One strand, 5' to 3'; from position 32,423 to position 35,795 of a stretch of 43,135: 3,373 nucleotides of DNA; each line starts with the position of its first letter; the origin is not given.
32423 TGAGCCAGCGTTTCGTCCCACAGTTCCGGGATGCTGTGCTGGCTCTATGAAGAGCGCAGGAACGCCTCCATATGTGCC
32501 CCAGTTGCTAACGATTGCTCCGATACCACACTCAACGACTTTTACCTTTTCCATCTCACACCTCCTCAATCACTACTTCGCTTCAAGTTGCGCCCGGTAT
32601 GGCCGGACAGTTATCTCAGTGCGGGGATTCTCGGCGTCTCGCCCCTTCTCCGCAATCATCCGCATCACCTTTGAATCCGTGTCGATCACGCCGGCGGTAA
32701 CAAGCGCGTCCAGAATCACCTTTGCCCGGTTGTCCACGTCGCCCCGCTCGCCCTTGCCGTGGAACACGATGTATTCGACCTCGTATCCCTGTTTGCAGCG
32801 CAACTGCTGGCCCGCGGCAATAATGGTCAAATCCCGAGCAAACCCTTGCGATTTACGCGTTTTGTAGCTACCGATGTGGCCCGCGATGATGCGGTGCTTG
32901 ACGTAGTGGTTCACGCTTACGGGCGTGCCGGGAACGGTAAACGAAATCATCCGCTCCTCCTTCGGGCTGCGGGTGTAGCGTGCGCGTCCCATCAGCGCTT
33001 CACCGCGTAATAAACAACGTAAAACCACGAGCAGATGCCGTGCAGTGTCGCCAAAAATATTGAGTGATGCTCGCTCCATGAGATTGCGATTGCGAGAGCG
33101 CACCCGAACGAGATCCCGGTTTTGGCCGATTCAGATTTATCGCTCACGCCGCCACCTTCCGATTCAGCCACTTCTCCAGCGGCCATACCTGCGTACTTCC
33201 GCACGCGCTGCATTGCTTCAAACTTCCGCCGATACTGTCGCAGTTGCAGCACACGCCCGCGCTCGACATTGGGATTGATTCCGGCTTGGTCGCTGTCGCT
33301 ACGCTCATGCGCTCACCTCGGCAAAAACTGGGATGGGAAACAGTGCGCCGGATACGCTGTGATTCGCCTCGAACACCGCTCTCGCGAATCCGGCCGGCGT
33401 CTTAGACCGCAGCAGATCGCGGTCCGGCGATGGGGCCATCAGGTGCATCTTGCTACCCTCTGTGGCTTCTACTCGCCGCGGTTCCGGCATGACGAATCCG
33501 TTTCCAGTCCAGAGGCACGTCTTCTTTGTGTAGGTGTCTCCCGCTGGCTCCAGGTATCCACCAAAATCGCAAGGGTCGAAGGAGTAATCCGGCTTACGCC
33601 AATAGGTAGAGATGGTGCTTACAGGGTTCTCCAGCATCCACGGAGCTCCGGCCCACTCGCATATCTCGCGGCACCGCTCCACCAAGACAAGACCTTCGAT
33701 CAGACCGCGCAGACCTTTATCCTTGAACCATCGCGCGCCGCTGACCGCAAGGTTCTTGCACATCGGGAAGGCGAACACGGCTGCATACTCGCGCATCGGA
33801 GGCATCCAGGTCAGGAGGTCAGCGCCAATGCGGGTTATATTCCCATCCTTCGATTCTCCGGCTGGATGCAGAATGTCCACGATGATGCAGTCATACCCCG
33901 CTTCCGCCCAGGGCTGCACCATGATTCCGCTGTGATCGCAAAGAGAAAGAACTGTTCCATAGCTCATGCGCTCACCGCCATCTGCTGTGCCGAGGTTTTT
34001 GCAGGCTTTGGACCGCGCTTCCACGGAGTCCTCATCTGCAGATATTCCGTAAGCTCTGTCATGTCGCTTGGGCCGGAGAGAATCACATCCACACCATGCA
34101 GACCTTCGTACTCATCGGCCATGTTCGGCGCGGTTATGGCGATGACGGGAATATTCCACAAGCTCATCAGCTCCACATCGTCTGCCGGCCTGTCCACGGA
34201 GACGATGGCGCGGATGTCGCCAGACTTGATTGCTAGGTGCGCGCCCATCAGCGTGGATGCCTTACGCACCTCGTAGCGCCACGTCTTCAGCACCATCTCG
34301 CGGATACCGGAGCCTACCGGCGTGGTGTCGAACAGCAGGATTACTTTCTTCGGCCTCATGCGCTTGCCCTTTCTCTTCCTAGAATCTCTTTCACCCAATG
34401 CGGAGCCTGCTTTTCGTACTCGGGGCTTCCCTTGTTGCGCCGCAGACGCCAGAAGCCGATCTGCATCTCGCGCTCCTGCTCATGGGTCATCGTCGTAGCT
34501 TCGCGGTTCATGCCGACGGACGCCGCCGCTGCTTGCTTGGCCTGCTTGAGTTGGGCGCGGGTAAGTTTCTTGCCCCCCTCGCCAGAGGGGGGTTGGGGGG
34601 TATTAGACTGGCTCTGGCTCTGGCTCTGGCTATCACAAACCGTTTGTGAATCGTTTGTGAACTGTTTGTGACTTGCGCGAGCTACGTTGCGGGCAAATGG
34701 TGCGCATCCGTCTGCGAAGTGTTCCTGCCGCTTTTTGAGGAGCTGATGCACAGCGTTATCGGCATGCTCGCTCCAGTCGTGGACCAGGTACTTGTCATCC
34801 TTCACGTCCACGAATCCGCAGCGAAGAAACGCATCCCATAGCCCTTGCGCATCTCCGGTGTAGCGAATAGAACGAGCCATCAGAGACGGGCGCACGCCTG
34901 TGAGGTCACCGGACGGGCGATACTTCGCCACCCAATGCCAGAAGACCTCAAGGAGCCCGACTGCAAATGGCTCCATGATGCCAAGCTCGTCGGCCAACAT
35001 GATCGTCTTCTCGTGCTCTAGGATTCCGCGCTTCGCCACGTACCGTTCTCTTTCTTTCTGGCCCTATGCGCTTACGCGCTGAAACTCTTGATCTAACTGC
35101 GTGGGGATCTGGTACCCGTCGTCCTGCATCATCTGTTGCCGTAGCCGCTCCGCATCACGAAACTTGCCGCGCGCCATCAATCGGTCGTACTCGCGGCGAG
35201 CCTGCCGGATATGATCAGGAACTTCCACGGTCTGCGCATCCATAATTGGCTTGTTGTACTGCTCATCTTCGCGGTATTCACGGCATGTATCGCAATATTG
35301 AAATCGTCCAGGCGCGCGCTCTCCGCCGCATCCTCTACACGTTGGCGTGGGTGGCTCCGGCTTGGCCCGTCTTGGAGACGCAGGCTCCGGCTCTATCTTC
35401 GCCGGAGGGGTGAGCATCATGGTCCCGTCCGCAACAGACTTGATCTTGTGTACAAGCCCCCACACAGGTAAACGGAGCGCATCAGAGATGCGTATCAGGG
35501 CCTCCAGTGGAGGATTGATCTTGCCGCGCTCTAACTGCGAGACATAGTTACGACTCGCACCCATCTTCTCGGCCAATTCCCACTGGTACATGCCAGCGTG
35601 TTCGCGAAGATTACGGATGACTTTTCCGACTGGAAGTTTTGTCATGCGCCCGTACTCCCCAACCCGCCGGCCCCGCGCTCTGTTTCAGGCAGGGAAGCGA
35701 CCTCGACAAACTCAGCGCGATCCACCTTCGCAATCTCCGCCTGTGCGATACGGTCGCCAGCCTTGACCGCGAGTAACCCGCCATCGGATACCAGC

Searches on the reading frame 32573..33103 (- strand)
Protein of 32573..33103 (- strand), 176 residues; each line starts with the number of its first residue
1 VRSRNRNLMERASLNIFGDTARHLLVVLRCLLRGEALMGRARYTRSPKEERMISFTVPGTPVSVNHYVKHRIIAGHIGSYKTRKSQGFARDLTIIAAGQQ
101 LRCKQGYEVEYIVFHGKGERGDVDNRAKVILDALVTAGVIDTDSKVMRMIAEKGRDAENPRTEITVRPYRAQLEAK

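Call 87: search_protein_families(library=phrogs, proteins=[window:32573-33103:-], max_evalue=0.001)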
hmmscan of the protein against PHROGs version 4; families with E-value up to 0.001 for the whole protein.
window:32573-33103:- (176 aa): 6 families
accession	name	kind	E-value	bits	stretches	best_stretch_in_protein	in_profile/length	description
phrog_34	-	DNA, RNA and nucleotide metabolism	8.1e-16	59.4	1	45-171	67-196/259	RusA-like Holliday junction resolvase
phrog_1682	-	DNA, RNA and nucleotide metabolism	2.7e-10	41.1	1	50-171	25-147/387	RusA-like Holliday junction resolvase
phrog_1532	-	unknown function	1.2e-07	32.4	1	114-172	17-75/80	-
phrog_140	-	DNA, RNA and nucleotide metabolism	1.3e-07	32.6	1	45-171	31-170/219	RusA-like Holliday junction resolvase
phrog_11894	-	DNA, RNA and nucleotide metabolism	0.00018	22.8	1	104-166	56-118/122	RusA-like Holliday junction resolvase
phrog_11573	-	unknown function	0.00083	20.6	0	55-153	3-93/110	-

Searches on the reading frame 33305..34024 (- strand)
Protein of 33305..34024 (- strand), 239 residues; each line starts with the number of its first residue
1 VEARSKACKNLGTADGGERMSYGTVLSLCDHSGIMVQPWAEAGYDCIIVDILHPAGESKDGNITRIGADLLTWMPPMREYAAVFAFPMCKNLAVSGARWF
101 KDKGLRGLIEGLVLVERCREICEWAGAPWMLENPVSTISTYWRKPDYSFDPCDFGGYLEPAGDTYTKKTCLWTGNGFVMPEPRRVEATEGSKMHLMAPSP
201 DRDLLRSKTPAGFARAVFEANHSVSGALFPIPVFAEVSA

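Call 87: search_protein_families(library=phrogs, proteins=[window:33305-34024:-], max_evalue=0.001)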
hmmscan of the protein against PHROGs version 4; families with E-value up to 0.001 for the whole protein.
window:33305-34024:- (239 aa): 2 families
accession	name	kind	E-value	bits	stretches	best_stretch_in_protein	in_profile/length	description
phrog_757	-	other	1.8e-68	231.3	1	18-224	10-221/247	DNA methyltransferase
phrog_27471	-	unknown function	1.5e-11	45.3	1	131-217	10-88/93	-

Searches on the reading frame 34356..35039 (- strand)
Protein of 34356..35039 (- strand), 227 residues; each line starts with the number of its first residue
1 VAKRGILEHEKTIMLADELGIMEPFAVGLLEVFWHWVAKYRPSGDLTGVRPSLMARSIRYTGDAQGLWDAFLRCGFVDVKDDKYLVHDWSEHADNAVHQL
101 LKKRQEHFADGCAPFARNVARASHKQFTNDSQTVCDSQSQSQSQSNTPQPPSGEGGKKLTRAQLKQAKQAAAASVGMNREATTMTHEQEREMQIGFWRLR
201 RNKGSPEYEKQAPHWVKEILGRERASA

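Call 87: search_protein_families(library=phrogs, proteins=[window:34356-35039:-], max_evalue=0.001)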
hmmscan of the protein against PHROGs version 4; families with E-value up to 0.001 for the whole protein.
window:34356-35039:- (227 aa): 1 family
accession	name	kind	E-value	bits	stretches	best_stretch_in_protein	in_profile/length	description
phrog_9474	-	DNA, RNA and nucleotide metabolism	3.3e-23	83.6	1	5-189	9-175/288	replication initiation protein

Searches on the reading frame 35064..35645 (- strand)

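Call 87: search_protein_families(library=phrogs, proteins=[window:35064-35645:-], max_evalue=0.001)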
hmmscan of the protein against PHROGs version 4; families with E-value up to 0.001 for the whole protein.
window:35064-35645:- (193 aa): 12 families
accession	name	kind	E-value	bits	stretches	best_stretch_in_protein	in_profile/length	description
phrog_1373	-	transcription regulation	1.4e-11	45.7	1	5-62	63-120/166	transcriptional regulator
phrog_7241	-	transcription regulation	1.6e-11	45.3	1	9-64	65-120/122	transcriptional regulator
phrog_8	-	transcription regulation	3.9e-11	44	1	6-61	77-132/346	transcriptional regulator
phrog_3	-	transcription regulation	5.4e-11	43.9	1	2-64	85-148/430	transcriptional repressor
phrog_2439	-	transcription regulation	3e-09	37.3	1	7-61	9-63/367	transcriptional regulator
phrog_2328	-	transcription regulation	5.5e-09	36.9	1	10-92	20-104/128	transcriptional repressor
phrog_5823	-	transcription regulation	3.1e-08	34.2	1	6-65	7-67/404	transcriptional regulator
phrog_4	-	transcription regulation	1.2e-07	32.1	1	6-61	137-188/400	transcriptional repressor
phrog_2104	-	unknown function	8.5e-07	30.1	1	9-53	43-87/103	-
phrog_2339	-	DNA, RNA and nucleotide metabolism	5.7e-06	27.3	1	8-57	28-78/98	HTH DNA binding protein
phrog_38027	-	transcription regulation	0.00021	22.4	1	9-61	72-124/143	transcriptional repressor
phrog_955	-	DNA, RNA and nucleotide metabolism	0.00072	20.3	0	6-46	25-65/142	HTH DNA binding protein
